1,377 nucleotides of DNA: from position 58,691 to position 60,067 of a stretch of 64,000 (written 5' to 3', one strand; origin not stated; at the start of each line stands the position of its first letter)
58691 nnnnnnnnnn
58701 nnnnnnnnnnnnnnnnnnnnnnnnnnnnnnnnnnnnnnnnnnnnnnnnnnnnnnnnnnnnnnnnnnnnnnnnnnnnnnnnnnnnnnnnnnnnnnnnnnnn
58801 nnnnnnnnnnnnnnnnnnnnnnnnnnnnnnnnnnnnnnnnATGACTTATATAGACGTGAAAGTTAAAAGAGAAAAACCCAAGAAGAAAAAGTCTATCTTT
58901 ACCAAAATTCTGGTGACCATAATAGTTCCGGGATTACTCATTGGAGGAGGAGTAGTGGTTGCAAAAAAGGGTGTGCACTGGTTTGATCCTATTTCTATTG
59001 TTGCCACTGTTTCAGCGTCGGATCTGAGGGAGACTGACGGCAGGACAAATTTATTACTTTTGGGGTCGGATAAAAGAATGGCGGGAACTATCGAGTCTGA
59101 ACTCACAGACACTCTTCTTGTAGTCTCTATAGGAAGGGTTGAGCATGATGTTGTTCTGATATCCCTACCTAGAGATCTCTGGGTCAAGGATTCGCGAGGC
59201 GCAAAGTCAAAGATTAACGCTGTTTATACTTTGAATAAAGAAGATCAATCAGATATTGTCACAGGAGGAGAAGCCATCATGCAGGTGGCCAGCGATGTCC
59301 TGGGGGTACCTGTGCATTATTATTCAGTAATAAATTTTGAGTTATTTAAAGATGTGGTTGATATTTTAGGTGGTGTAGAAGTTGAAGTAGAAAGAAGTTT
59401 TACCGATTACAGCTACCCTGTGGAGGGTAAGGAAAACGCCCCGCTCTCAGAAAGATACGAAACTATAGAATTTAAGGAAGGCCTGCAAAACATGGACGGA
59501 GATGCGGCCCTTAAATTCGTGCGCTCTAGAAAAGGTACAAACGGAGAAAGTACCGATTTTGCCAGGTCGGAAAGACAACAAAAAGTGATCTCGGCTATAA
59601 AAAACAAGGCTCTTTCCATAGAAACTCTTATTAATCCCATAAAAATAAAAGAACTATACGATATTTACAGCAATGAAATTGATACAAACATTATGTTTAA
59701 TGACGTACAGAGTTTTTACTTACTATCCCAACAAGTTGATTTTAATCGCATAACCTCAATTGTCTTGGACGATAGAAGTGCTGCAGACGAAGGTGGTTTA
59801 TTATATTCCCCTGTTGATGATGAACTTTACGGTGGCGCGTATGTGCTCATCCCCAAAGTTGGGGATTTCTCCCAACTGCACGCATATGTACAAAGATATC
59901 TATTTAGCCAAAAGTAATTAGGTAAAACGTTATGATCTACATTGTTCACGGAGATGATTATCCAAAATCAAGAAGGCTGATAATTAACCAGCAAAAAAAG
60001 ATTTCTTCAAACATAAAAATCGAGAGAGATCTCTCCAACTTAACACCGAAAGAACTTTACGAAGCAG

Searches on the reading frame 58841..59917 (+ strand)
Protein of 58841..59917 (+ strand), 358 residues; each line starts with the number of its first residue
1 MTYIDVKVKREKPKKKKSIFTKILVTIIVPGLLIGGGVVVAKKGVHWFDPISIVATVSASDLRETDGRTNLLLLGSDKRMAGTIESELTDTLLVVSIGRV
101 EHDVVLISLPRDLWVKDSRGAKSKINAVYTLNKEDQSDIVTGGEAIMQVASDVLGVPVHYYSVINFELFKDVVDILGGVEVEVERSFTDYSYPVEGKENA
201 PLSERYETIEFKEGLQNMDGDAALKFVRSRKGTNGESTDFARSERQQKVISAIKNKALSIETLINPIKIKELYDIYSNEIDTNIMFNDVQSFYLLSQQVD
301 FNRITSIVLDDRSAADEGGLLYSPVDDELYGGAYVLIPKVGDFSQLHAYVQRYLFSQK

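Call 3: search_protein_families(library=pfam, proteins=[window:58841-59917:+], max_evalue=1)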
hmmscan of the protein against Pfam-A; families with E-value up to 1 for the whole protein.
window:58841-59917:+ (358 aa): 1 family
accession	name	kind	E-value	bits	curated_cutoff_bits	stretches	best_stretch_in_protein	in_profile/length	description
PF03816.19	LytR_cpsA_psr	-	2.2e-34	119.2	24.6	1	89-257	2-148/150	LytR_cpsA_psr family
